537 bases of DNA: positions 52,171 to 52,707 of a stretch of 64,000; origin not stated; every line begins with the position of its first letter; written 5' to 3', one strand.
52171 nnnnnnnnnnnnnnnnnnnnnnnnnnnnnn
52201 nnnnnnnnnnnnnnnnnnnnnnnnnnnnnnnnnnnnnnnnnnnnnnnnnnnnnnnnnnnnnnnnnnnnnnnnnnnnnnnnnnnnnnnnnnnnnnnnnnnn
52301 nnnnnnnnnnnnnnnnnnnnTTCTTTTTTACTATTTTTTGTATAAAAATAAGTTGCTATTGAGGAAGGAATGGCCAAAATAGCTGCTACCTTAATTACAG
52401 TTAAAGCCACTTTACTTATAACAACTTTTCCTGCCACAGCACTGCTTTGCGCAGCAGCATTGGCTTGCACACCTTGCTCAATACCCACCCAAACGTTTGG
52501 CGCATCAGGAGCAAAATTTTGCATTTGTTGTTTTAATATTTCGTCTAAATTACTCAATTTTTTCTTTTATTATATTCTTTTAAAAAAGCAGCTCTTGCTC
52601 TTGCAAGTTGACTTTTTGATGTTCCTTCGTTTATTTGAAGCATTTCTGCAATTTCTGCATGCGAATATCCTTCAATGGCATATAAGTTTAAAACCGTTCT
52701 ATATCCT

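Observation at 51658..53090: ECF sigma factor paired with an anti-sigma-like membrane protein that ends in a T9SS type B sorting domain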

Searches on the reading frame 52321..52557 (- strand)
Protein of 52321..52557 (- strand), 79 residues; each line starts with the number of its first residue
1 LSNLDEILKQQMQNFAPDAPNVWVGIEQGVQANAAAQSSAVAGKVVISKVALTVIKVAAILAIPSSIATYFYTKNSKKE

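Call 36: search_protein_representatives(alignment_id=A2)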
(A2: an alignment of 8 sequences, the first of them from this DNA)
Query: 8 sequences, 81 profile positions. Proteins with E-value up to 0.001 (for the whole library): 1195; up to 1e-10: 51; up to 1e-30: 0. The best 150 are listed.
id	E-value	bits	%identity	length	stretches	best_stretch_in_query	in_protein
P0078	5.0e-26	106.8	-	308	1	1-80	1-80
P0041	2.7e-24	101.2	-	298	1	4-80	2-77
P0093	5.9e-23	96.9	-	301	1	1-79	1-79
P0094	1.7e-20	89.0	-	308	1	1-77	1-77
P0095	4.0e-20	87.9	-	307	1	1-76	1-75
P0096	2.4e-19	85.4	-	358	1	1-79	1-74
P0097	3.7e-19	84.8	-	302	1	2-79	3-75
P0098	8.5e-19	83.6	-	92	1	1-79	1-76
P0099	1.6e-18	82.8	-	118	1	1-80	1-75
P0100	3.3e-18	81.7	-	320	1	1-80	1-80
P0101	3.4e-17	78.5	-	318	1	1-79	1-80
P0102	3.4e-17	78.5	-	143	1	1-78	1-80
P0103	4.0e-17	78.3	-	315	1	1-80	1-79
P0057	5.4e-17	77.9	-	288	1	14-80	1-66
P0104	4.2e-16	75.0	-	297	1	2-79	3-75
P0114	7.3e-14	67.8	-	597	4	2-38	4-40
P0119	1.9e-13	66.5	-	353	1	1-80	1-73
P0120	1.9e-13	66.5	-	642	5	5-39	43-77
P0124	2.2e-12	63.1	-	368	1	1-80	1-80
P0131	1.7e-11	60.3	-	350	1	1-77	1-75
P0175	1.3e-09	54.2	-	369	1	1-79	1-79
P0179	1.5e-09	54.0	-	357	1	1-78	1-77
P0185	1.8e-09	53.8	-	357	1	1-69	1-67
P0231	8.7e-09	51.6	-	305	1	1-80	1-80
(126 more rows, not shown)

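Call 41: find_encoding_contigs(protein=P0120, flank=5000, max_places=3)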
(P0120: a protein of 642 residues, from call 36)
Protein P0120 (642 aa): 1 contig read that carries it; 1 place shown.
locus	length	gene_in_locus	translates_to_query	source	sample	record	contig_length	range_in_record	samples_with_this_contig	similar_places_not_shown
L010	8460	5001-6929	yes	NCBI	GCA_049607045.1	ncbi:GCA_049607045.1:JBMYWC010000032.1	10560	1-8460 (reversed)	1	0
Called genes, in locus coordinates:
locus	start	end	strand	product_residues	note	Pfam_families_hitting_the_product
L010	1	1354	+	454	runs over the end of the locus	PF03600:CitMHS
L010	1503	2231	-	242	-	-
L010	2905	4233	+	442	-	PF00578:AhpC-TSA, PF13905:Thioredoxin_8 (weak)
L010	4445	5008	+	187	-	PF07638:Sigma70_ECF (weak), PF04542:Sigma70_r2, PF08281:Sigma70_r4_2, PF04545:Sigma70_r4 (weak)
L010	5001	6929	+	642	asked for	PF13568:OMP_b-brl_2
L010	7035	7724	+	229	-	-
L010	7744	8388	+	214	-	PF07947:YhhN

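Call 45: search_protein_families(library=ncbifam, proteins=[L010:4445-5008:+, P0120, P0114], max_evalue=0.00001)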
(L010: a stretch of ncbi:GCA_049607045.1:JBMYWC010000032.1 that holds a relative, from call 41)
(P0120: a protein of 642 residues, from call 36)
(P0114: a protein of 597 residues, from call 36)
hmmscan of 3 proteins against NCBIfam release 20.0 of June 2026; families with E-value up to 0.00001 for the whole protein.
L010:4445-5008:+ (187 aa): 77 families (the best 25 are shown)
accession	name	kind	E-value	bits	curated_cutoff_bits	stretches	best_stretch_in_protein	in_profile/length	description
NF008888.0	PRK11922.1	equivalog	1e-28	100.5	204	1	3-182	13-204/231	RNA polymerase sigma factor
TIGR02937.1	sigma70-ECF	superfamily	9.1e-27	93.7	42.9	1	24-173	5-164/165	sigma-70 family RNA polymerase sigma factor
TIGR02950.1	SigM_subfam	subfamily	6.1e-26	91.2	147.95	1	24-174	4-158/159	RNA polymerase sigma factor, SigM family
NF006930.0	PRK09415.1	subfamily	1.2e-25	90.4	198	1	25-175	21-176/179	RNA polymerase factor sigma C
NF007225.0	PRK09643.1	equivalog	2.2e-25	89.6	190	1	7-184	14-192/204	RNA polymerase sigma factor SigM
TIGR02954.1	Sig70_famx3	hypoth_equivalog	4e-24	85.3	188.5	1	13-174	9-167/170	RNA polymerase sigma-70 factor, TIGR02954 family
TIGR02985.1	Sig70_bacteroi1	subfamily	6.8e-24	84.9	126.4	1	24-172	5-160/162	RNA polymerase sigma-70 factor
NF009171.0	PRK12518.1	equivalog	6.9e-24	84.7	208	1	4-172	11-182/191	RNA polymerase sigma factor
NF008891.0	PRK11924.1-5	subfamily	1.9e-23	83.4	259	1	23-175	6-164/171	RNA polymerase sigma factor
NF058625.1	sigma_PG0214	equivalog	4.9e-23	81.7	130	1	28-180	12-167/170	GFO_1088 family ECF-type sigma factor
NF007229.0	PRK09647.1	equivalog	1.3e-22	80.3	265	1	25-182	49-210/220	RNA polymerase sigma factor SigE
TIGR02983.1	SigE-fam_strep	subfamily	4.1e-22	78.8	141.55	1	25-175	11-159/162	SigE family RNA polymerase sigma factor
NF009174.0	PRK12522.1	equivalog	4.2e-22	79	217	1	24-177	7-170/175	RNA polymerase sigma factor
TIGR02939.1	RpoE_Sigma70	equivalog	4.8e-22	78.9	236.15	1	2-175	2-187/190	RNA polymerase sigma factor RpoE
NF007216.0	PRK09638.1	equivalog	5.1e-22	78.5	194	1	5-170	3-170/180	RNA polymerase sigma factor SigY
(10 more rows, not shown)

P0120 (642 aa): 0 families

P0114 (597 aa): 0 families

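Call 49: find_related_loci(query=A5, collection=genome_contigs, flank=6000)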
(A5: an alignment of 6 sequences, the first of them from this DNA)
Query A5 (79 aa) in genome_contigs; peptide patterns used: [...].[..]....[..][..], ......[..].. (x = any residue, [..] = any of these).
86 stretches matched a pattern; 20 encode a relative of the query (tblastn E <= 1e-3); 20 distinct loci.
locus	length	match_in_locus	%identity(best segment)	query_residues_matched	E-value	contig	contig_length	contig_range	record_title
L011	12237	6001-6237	80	1-79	8e-41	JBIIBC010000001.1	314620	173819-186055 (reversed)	MAG: Bacteroidia bacterium isolate ME2000-06-20pf_3300042868_group1_bin130 Rohwer_bin1047_scaffold_5_c1, whole genome sh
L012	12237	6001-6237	80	1-79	2e-40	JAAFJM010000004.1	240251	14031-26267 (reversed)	MAG: Bacteroidetes bacterium isolate bin39.metabat.b16b17b19.001 WN_Bacteroidetes_5_scaffold_4, whole genome shotgun seq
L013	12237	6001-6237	73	1-79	3e-38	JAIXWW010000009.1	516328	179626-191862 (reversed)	MAG: Bacteroidetes bacterium isolate D4_MAG_00032 pond_D4_MAG_00032_000000000009, whole genome shotgun sequence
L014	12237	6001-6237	72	1-79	5e-37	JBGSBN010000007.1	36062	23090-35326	MAG: Candidatus Methylacidiphilales bacterium isolate NCIPD_CMAR_MAG_16 k141_1073056_length_36062_cov_10.7344, whole gen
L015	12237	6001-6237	86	1-79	2e-35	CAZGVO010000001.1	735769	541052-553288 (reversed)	MAG TPA_asm: uncultured Bifidobacterium sp. isolate binchicken_co328_134 genome assembly, contig: NODE_1_length_735769_c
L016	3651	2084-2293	58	1-71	1e-25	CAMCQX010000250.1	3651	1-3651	MAG: Chitinophaga pinensis isolate ZE-03apr19-315 genome assembly, contig: ZE-03apr19-C79575, whole genome shotgun seque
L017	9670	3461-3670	56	1-71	2e-25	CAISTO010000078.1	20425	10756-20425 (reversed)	MAG: uncultured Bacteroidetes bacterium isolate Loclat_bin-04791 genome assembly, contig: bin-04791:078/484, whole genom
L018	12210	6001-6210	56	1-71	3e-24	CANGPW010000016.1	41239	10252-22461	MAG: Bacteroidetes bacterium isolate RE-14apr17-15 genome assembly, contig: RE-14apr17-C534, whole genome shotgun sequen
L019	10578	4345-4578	49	1-78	1e-22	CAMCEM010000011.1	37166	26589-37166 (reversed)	MAG: Chitinophaga pinensis isolate MiE-14oct19-140 genome assembly, contig: MiE-14oct19-C1195, whole genome shotgun sequ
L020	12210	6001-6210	56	1-71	3e-21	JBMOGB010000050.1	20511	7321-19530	MAG: Bacteroidia bacterium isolate Deming_bin.278 contig6656, whole genome shotgun sequence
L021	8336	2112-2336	47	5-78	1e-20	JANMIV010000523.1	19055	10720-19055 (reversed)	MAG: Bacteroidota bacterium isolate OTE_70_concoct_158_sub OTE_70_k141_4095259, whole genome shotgun sequence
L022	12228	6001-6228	45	1-76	6e-20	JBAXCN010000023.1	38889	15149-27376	MAG: Bacteroidota bacterium isolate ELA194 MAG194_23, whole genome shotgun sequence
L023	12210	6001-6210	54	1-71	5e-19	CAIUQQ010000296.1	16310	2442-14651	MAG: uncultured Bacteroidetes bacterium isolate Ja1-D2_bin-1996 genome assembly, contig: bin-1996:296/414, whole genome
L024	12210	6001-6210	54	1-71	2e-18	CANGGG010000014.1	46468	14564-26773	MAG: Bacteroidetes bacterium isolate Jr-23apr18-60 genome assembly, contig: Jr-23apr18-C283, whole genome shotgun sequen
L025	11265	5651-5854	42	1-71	3e-14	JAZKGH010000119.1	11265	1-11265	MAG: Bacteroidota bacterium isolate DC_RB_04_SPN110320-bin039_1 DCRB04SPN_B039_1_000000000119, whole genome shotgun sequ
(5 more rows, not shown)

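Call 56: list_cluster_members(proteins=[P0096, P0119, P0124, P0131, P0175, P0179, P0114, P0185, P0231, P0001])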
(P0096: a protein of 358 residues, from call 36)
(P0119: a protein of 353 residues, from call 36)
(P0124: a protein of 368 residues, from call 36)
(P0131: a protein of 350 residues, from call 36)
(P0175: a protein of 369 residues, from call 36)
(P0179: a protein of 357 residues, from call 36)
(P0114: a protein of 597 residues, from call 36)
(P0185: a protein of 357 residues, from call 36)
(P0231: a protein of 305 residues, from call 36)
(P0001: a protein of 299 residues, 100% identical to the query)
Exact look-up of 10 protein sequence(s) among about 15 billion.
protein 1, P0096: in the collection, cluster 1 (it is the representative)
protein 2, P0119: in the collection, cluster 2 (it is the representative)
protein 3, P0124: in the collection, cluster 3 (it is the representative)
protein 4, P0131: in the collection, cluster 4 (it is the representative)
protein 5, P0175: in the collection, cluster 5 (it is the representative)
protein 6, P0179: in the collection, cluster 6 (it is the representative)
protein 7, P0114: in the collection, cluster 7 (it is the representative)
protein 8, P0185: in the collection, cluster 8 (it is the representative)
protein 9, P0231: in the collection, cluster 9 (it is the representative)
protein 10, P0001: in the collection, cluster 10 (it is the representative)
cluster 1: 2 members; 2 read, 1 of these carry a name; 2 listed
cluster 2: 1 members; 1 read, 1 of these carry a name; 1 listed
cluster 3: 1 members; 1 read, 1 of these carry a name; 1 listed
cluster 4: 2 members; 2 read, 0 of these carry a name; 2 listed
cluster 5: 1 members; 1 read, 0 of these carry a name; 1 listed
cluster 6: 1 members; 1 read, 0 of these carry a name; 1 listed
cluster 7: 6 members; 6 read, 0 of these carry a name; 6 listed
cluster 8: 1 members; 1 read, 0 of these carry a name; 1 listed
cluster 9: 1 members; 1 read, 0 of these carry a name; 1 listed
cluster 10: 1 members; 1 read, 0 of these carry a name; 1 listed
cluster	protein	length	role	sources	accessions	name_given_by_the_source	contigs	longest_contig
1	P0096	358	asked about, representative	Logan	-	-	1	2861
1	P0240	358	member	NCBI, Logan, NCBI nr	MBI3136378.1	MAG: gliding motility-associated C-terminal domain-containing protein [Bacteroidetes ... | gliding motility-associated C-terminal domain-containing protein [Bacteroidota bacterium]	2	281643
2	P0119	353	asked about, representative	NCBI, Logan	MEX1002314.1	MAG: gliding motility-associated C-terminal domain-containing protein [Crocinitomicaceae ...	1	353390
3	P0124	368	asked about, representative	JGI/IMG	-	gliding motility-associated-like protein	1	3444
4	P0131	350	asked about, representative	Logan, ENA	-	-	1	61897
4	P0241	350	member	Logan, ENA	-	-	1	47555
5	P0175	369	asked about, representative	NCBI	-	-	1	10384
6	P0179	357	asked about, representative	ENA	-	-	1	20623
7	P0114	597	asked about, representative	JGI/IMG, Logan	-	-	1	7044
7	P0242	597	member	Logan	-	-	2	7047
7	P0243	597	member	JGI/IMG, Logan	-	-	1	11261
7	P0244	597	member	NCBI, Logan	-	-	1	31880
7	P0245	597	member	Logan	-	-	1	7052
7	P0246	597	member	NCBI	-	-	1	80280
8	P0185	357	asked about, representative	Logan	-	-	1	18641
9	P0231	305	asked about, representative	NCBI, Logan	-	-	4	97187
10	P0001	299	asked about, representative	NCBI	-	-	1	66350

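Call 61: find_encoding_contigs(protein=P0119, flank=6000, max_places=1)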
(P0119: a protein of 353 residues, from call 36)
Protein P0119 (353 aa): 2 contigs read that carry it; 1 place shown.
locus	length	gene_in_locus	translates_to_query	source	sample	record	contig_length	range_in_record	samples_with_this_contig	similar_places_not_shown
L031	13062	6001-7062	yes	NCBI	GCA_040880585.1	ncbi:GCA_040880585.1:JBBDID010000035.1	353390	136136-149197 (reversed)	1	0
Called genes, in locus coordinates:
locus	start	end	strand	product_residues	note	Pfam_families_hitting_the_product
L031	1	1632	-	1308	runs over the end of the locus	PF08447:PAS_3, PF00989:PAS (weak), PF13188:PAS_8 (weak), PF13426:PAS_9, PF00989:PAS (weak), PF13426:PAS_9, PF07568:HisKA_2, PF02518:HATPase_c, +4 more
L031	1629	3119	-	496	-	PF07661:MORN_2 (faint)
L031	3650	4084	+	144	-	PF02502:LacAB_rpiB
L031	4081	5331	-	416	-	PF00578:AhpC-TSA, PF08534:Redoxin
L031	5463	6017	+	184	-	PF07638:Sigma70_ECF (weak), PF04542:Sigma70_r2, PF08281:Sigma70_r4_2, PF04545:Sigma70_r4 (weak)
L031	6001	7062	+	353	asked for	PF18911:PKD_4, PF00801:PKD, PF13585:CHU_C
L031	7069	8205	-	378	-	PF09587:PGA_cap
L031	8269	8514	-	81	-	-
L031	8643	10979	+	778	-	PF13287:Fn3_assoc, PF13290:CHB_HEX_C_1, PF08757:CotH, PF00932:LTD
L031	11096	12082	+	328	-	PF18962:Por_Secre_tail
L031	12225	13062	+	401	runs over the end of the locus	PF18962:Por_Secre_tail (weak)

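Call 62: find_encoding_contigs(protein=P0185, flank=6000, max_places=1)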
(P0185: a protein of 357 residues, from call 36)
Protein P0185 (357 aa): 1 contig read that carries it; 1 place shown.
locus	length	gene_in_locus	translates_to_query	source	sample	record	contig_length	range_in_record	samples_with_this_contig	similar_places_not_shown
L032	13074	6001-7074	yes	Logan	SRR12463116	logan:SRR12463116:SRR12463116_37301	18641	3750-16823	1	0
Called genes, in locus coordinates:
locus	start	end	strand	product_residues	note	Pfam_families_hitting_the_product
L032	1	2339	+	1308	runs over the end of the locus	PF25778:DUF7948, PF19081:Ig_7 (faint), PF00801:PKD, PF18911:PKD_4, PF13585:CHU_C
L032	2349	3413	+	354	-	PF21016:RlmN_N, PF04055:Radical_SAM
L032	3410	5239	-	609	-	PF00009:GTP_EFTU, PF22042:EF-G_D2 (weak), PF03144:GTP_EFTU_D2, PF14492:EFG_III (faint), PF00679:EFG_C, PF06421:LepA_C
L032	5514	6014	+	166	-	PF04542:Sigma70_r2, PF07638:Sigma70_ECF (weak), PF08281:Sigma70_r4_2, PF04545:Sigma70_r4 (weak)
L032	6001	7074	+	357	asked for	-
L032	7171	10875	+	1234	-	PF06119:NIDO (faint), PF13585:CHU_C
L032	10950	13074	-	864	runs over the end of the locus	PF05170:AsmA (faint), PF05359:DUF748 (faint)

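Call 63: find_encoding_contigs(protein=P0231, flank=6000, max_places=1)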
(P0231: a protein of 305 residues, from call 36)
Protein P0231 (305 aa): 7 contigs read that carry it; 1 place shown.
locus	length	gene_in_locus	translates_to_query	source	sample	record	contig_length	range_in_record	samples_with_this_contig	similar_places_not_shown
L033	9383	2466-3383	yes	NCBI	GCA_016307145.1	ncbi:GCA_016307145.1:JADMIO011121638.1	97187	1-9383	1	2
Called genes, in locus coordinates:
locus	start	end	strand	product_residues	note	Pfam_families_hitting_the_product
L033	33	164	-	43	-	PF00009:GTP_EFTU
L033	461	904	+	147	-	PF00072:Response_reg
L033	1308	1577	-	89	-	-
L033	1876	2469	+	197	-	PF04542:Sigma70_r2, PF08281:Sigma70_r4_2, PF04545:Sigma70_r4 (weak)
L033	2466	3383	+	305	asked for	PF13585:CHU_C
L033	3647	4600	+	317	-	PF02219:MTHFR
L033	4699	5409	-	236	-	PF02678:Pirin, PF07883:Cupin_2 (faint), PF17954:Pirin_C_2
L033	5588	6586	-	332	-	PF00579:tRNA-synt_1b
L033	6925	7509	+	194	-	PF01553:Acyltransferase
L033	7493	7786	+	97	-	PF20977:GatF (weak), PF02686:GatC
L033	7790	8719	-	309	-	PF00089:Trypsin, PF13365:Trypsin_2, PF00595:PDZ (weak), PF13180:PDZ_2, PF17820:PDZ_6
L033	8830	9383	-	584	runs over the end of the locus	PF01336:tRNA_anti-codon, PF00152:tRNA-synt_2, PF02938:GAD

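Call 66: search_solved_structures(query=A2, max_evalue=10, show_alignments=0)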
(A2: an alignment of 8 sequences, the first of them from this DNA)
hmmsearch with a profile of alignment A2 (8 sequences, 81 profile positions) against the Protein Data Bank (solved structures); distinct sequences matched with E-value up to 10: 36.
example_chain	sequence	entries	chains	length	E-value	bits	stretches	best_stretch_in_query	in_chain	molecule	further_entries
7rp0_C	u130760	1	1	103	0.17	15.3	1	23-77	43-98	pH-gated potassium channel KcsA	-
5vkh_C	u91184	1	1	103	0.18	15.2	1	23-77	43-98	pH-gated potassium channel KcsA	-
5ebl_C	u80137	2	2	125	0.36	14.3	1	23-77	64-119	pH-gated potassium channel KcsA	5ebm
8thn_C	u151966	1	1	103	0.42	14.1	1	23-77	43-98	pH-gated potassium channel KcsA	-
3stz_C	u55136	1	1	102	0.43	14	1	23-77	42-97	Voltage-gated potassium channel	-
3stl_C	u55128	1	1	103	0.44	14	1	23-77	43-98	Voltage-gated potassium channel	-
2gf6_A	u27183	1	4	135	0.57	13.6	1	4-31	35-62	Conserved hypothetical protein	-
2a9h_A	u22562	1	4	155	0.7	13.4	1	22-77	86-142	Voltage-gated potassium channel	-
5e1a_C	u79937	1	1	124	0.79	13.2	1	23-78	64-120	pH-gated potassium channel KcsA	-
9pj4_A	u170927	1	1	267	0.87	13.1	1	8-54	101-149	4-aminobenzoate synthase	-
2dwd_C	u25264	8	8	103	0.92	13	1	23-77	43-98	Voltage-gated potassium channel | pH-gated potassium channel KcsA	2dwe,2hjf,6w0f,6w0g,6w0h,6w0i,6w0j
6by2_C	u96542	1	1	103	0.98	12.9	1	23-77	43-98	pH-gated potassium channel KcsA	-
6nfu_C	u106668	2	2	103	1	12.9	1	23-77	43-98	pH-gated potassium channel KcsA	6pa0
3or6_C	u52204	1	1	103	1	12.8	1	24-77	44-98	Voltage-gated potassium channel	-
4uuj_C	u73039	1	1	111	1.1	12.7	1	23-77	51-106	VOLTAGE-GATED POTASSIUM CHANNEL KCSA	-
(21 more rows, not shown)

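Call 67: search_protein_families(library=pfam, proteins=[window:52321-52557:-], max_evalue=10)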
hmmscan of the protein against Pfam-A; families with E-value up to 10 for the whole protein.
seq(79 aa): 0 families

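Call 74: find_homologous_proteins(query=A6, max_evalue=0.001)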
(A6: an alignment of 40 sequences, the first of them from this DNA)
Query A6 (40 sequences) (73 aa, profile of the alignment): 3 proteins with E <= 0.001 among 939 candidates.
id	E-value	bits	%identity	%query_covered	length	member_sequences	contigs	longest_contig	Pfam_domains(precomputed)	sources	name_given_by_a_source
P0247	1.8e-15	75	26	78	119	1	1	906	-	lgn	-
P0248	4.8e-13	67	72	99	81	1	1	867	-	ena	-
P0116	2.5e-9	55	40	14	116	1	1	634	-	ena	-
